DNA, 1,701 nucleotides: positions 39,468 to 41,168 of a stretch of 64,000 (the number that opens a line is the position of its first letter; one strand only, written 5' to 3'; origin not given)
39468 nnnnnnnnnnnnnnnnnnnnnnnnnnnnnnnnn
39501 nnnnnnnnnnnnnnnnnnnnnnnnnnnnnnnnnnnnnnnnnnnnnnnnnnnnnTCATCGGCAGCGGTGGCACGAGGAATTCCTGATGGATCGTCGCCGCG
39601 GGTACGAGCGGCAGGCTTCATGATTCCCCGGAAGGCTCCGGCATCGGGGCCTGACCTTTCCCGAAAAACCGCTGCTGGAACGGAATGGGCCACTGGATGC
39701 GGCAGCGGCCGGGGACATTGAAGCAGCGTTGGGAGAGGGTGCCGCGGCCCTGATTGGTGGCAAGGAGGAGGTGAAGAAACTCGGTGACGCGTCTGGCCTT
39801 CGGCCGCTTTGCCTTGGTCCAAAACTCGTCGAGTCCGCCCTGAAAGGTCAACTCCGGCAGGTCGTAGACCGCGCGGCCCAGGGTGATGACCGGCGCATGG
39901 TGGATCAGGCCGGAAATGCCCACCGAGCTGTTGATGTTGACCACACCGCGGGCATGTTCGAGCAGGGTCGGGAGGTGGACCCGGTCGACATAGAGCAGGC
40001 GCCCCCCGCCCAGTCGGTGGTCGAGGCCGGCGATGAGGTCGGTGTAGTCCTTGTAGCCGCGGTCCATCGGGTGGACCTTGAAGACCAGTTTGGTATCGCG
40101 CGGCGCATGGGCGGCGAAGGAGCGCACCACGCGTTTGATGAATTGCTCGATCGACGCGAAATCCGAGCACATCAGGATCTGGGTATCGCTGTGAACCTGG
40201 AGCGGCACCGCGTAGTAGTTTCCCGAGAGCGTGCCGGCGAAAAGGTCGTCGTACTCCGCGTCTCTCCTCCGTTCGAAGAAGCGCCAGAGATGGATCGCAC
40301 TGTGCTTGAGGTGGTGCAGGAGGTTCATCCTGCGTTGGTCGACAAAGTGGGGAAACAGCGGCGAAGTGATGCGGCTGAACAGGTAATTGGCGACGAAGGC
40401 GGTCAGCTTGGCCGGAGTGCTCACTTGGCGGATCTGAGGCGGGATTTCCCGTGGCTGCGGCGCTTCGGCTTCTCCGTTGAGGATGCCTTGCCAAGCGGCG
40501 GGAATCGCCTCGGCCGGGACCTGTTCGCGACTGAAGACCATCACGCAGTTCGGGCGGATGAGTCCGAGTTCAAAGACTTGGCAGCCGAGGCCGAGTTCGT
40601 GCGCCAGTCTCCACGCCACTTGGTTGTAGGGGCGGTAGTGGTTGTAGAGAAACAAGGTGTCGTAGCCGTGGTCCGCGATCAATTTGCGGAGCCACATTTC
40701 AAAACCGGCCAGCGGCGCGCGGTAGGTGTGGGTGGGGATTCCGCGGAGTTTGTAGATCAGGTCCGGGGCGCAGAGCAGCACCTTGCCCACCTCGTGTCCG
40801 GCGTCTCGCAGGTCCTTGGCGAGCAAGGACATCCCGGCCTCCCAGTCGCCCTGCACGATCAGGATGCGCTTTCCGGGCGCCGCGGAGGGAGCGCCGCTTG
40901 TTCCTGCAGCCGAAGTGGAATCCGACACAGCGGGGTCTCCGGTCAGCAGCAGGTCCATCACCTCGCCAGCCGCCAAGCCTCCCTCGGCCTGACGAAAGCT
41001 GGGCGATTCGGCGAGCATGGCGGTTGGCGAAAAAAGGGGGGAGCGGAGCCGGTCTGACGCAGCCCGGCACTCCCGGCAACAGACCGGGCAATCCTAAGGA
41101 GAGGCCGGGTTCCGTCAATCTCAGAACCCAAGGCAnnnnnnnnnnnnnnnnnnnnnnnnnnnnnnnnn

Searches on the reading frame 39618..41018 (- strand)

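Call 6: search_protein_families(library=pfam, proteins=[window:39618-41018:-], max_evalue=0.001)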
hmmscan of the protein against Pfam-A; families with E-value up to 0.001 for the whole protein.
window:39618-41018:- (466 aa): 1 family
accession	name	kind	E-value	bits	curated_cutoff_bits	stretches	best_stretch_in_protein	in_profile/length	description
PF05159.20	Capsule_synth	-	3.9e-53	181.4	20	1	123-423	4-304/310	Capsule polysaccharide biosynthesis protein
